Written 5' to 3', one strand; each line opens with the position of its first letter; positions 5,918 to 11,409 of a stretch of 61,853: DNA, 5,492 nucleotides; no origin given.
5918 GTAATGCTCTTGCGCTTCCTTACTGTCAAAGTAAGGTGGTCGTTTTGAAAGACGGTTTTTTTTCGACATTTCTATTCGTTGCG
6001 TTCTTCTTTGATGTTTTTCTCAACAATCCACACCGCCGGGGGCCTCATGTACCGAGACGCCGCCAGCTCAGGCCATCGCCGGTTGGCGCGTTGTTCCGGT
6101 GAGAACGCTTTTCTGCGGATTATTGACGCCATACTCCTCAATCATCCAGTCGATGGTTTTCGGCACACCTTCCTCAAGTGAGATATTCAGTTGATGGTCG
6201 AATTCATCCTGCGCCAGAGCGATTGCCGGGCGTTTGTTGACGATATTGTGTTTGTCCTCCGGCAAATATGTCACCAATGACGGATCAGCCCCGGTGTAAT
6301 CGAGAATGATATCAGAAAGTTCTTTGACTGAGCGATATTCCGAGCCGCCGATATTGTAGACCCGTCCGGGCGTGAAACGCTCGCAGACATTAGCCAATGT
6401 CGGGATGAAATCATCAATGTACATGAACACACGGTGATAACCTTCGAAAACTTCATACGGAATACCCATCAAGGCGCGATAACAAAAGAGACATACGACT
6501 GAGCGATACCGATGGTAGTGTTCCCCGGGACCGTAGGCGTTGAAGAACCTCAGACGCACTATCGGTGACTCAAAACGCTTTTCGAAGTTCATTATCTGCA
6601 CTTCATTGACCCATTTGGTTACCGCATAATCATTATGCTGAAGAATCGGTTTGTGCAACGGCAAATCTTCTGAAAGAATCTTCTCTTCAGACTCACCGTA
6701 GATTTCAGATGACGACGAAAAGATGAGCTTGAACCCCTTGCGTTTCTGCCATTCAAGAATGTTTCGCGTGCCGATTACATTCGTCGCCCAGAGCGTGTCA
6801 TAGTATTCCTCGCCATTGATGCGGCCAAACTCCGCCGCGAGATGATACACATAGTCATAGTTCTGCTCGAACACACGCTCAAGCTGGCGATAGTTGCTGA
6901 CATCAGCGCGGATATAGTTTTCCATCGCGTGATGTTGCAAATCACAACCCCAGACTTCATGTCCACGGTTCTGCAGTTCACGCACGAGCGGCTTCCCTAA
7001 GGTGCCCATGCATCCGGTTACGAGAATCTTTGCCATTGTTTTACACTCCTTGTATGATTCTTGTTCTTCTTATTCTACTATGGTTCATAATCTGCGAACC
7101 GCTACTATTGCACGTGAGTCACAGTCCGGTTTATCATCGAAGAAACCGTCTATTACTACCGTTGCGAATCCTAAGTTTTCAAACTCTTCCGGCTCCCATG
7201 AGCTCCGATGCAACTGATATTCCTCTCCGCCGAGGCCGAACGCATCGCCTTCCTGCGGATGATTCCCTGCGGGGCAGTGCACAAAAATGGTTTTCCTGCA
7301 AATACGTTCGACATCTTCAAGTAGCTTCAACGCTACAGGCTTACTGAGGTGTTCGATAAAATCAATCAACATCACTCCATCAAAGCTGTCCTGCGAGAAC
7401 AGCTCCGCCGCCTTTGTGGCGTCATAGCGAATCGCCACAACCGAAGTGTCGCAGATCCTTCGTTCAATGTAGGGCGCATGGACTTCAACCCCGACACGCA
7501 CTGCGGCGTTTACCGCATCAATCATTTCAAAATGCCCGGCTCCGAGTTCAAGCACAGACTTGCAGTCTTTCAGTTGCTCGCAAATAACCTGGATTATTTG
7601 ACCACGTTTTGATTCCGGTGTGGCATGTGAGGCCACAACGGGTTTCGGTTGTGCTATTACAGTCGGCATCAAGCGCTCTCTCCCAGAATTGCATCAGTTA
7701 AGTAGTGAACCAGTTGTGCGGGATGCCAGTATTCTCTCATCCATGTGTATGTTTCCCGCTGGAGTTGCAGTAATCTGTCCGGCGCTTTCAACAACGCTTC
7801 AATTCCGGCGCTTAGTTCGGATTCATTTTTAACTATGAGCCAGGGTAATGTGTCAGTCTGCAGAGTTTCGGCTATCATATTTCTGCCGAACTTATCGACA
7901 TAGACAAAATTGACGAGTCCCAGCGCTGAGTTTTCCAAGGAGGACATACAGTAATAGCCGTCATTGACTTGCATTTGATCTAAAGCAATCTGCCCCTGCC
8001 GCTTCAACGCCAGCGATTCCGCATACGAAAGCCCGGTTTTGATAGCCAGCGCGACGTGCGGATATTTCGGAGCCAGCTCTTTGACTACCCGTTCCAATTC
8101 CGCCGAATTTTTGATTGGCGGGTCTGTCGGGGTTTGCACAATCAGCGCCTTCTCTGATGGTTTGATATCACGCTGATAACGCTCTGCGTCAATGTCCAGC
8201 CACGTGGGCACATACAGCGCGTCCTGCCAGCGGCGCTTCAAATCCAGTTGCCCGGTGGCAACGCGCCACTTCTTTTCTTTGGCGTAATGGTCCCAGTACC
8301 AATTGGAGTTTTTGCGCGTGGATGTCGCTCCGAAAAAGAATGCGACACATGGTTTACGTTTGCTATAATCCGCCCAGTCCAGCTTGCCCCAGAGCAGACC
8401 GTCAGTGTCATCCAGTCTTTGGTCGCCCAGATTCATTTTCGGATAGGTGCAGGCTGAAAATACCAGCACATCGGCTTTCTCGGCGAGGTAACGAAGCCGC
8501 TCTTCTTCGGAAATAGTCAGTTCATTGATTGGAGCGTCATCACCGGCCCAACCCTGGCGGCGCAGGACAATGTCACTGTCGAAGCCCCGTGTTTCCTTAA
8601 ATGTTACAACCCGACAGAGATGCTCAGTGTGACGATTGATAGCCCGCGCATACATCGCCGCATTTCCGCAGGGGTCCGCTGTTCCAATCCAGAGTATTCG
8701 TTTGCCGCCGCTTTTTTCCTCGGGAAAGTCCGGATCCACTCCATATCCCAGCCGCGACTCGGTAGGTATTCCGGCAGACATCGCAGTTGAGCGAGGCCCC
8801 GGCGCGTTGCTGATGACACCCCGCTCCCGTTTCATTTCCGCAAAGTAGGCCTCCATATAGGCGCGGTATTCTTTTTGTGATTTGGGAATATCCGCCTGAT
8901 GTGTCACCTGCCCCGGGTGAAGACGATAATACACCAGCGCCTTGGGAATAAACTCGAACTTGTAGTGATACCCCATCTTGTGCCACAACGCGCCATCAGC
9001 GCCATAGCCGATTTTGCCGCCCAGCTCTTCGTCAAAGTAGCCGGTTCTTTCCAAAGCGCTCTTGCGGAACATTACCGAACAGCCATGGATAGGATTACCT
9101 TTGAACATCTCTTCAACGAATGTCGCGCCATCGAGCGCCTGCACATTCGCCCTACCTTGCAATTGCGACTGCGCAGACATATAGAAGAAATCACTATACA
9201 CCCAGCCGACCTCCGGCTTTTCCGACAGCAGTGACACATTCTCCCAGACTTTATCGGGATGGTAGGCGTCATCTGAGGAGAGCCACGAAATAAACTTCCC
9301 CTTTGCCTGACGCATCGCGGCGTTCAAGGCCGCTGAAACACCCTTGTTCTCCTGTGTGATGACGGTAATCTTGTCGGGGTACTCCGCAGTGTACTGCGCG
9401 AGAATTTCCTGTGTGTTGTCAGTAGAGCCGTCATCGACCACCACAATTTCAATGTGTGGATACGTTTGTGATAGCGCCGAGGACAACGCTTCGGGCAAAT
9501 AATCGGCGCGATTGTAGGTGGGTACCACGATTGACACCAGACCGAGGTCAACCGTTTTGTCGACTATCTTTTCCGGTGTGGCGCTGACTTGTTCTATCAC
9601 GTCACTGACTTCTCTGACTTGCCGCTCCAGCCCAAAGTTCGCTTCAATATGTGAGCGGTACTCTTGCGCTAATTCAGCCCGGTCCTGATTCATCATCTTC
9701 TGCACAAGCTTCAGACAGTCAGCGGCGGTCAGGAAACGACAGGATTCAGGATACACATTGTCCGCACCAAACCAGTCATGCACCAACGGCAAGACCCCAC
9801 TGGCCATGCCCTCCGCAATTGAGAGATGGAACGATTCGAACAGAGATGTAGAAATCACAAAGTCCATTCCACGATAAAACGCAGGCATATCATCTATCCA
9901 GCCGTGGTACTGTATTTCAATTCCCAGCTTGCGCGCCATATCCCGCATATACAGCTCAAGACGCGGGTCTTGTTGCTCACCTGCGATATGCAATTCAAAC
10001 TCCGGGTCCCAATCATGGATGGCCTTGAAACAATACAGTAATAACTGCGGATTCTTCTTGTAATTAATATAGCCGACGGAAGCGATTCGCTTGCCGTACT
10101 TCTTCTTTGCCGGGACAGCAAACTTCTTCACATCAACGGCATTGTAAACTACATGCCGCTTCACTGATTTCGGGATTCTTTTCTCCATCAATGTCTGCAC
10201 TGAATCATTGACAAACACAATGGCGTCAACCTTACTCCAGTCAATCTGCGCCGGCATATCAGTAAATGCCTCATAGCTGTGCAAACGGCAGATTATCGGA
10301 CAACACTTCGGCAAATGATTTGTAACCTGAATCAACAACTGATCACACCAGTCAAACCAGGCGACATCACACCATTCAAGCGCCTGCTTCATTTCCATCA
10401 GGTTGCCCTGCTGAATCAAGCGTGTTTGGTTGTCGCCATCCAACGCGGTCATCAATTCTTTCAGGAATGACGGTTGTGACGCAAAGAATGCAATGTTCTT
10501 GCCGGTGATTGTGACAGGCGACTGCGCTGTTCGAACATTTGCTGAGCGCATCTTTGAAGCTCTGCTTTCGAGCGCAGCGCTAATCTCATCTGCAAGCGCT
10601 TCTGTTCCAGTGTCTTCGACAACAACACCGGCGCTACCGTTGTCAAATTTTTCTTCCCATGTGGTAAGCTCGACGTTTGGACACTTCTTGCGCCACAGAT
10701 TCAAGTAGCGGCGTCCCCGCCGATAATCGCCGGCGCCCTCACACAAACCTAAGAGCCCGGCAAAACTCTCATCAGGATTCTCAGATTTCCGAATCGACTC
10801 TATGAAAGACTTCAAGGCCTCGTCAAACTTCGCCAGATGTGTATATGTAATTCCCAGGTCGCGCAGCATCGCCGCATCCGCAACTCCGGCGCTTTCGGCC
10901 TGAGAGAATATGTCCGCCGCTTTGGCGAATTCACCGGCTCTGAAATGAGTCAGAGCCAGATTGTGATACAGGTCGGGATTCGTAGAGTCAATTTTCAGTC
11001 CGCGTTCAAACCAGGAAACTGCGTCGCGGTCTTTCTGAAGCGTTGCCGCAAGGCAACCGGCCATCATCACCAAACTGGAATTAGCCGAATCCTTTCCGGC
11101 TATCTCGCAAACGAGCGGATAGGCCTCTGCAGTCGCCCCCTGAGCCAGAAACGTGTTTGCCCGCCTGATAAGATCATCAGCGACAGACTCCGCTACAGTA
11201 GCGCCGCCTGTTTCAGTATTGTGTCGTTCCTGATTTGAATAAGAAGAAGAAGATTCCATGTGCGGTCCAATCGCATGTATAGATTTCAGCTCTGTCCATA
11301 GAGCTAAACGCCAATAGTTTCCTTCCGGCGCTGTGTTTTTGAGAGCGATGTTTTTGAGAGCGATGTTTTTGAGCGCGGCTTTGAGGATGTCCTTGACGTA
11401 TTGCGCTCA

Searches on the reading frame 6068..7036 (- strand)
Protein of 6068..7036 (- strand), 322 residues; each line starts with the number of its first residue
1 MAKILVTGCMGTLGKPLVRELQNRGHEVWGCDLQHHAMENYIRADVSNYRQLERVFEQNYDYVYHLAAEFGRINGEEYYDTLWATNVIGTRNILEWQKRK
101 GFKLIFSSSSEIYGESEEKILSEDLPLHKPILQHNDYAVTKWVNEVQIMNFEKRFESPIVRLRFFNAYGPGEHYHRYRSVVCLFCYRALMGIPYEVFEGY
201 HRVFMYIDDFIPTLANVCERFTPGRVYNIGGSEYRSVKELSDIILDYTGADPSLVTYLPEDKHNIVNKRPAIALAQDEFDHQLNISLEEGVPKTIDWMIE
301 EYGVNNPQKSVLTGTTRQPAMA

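Call 30: search_protein_families(library=pfam, proteins=[window:6068-7036:-], max_evalue=0.0001)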
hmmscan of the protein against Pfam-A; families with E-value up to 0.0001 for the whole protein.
window:6068-7036:- (322 aa): 6 families
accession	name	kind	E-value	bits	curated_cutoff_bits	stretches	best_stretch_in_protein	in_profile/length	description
PF01370.27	Epimerase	-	2.6e-39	135.5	20.9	1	4-230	1-240/240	NAD dependent epimerase/dehydratase family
PF16363.11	GDP_Man_Dehyd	-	9.5e-26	91.5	27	1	5-249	1-267/332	GDP-mannose 4,6 dehydratase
PF04321.23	RmlD_sub_bind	-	1.1e-14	54.7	27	1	3-275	2-259/287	RmlD substrate binding domain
PF07993.18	NAD_binding_4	-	2.5e-11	43.7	20.1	1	57-162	86-204/258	Male sterility protein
PF01073.25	3Beta_HSD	-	3.4e-11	43.1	22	1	5-175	1-189/280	3-beta hydroxysteroid dehydrogenase/isomerase family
PF02719.21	Polysacc_synt_2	-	3.7e-06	26.8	20.2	0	40-103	57-121/293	Polysaccharide biosynthesis protein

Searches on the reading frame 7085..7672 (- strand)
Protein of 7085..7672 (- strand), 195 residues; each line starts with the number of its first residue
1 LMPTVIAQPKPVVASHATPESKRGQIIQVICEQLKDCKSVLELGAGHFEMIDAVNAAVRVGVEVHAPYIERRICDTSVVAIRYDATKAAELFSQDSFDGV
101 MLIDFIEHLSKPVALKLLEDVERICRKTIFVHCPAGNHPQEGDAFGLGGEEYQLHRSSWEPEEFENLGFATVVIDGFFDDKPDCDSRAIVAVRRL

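Call 30: search_protein_families(library=pfam, proteins=[window:7085-7672:-], max_evalue=0.0001)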
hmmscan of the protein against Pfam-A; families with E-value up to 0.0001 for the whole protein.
window:7085-7672:- (195 aa): 1 family
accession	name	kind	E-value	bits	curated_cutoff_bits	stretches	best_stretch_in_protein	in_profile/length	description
PF07021.18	MetW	-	2.5e-05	24.4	21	1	28-131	5-108/193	Methionine biosynthesis protein MetW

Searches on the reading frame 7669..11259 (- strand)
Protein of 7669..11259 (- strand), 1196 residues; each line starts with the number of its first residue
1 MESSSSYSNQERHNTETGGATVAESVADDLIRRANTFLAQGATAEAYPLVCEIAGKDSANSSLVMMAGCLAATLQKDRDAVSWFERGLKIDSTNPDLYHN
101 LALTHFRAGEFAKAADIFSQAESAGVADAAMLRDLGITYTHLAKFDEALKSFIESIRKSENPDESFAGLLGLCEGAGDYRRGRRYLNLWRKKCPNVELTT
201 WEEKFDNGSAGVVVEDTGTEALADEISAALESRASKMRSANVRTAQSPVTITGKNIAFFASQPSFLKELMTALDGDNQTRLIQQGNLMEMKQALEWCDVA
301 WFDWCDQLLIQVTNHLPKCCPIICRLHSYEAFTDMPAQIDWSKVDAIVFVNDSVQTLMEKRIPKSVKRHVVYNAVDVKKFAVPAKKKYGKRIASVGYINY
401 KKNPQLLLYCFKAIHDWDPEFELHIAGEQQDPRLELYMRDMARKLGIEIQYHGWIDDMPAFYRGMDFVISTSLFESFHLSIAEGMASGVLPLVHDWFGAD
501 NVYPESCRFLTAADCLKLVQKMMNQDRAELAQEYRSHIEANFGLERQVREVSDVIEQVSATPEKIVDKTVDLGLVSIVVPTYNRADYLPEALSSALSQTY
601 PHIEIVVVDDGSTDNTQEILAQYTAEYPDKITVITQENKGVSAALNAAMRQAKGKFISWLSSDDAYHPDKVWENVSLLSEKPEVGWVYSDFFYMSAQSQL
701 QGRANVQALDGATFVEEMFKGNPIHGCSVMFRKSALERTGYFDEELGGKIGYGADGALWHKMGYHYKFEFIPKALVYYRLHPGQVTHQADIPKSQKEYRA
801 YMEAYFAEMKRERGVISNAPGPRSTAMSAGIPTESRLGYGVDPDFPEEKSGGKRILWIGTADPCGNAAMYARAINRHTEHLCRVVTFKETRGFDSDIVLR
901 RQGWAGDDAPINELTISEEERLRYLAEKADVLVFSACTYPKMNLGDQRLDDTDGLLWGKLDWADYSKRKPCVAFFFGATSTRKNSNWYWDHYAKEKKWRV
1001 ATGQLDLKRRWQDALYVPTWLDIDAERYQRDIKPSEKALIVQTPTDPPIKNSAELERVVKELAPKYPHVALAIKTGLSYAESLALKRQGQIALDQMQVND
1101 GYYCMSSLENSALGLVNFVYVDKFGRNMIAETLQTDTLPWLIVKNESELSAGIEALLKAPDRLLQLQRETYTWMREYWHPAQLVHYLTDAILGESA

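Call 30: search_protein_families(library=pfam, proteins=[window:7669-11259:-], max_evalue=0.0001)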
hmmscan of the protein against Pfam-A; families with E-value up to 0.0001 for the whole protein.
window:7669-11259:- (1196 aa): 13 families
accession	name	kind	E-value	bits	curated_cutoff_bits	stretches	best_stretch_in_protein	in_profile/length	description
PF00535.33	Glycos_transf_2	-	2.1e-35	122.6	23.3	1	576-737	1-165/168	Glycosyl transferase family 2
PF00534.26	Glycos_transf_1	-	2.9e-16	59.9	26.4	1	380-499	6-127/172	Glycosyl transferases group 1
PF13641.12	Glyco_tranf_2_3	-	4.5e-16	60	27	1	575-745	3-180/230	Glycosyltransferase like family 2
PF13692.12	Glyco_trans_1_4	-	1.6e-15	58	27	1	390-520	2-134/142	Glycosyl transferases group 1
PF10111.15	Glyco_tranf_2_2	-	4e-09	36.8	27.3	1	576-801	1-231/276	Glycosyltransferase like family 2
PF07719.23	TPR_2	-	1.8e-08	34.3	27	0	95-121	1-27/34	Tetratricopeptide repeat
PF13524.12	Glyco_trans_1_2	-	4.6e-08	33.6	25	1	412-550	7-141/144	Glycosyl transferase-like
PF00515.34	TPR_1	-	6.1e-07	29.4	27.8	0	96-121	2-27/34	Tetratricopeptide repeat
PF13424.12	TPR_12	-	5.8e-06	26.8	30.1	0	97-157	5-73/77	Tetratricopeptide repeat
PF13428.12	TPR_14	-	8.3e-06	26.4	23.5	0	95-136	1-42/44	Tetratricopeptide repeat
PF12895.13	ANAPC3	-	2.5e-05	24.9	27.2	0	78-152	6-79/82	Anaphase-promoting complex, cyclosome, subunit 3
PF13374.12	TPR_10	-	3.5e-05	24.1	27.5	0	129-160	2-33/42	Tetratricopeptide repeat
PF14559.12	TPR_19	-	8.5e-05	23.2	25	0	79-130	9-60/68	Tetratricopeptide repeat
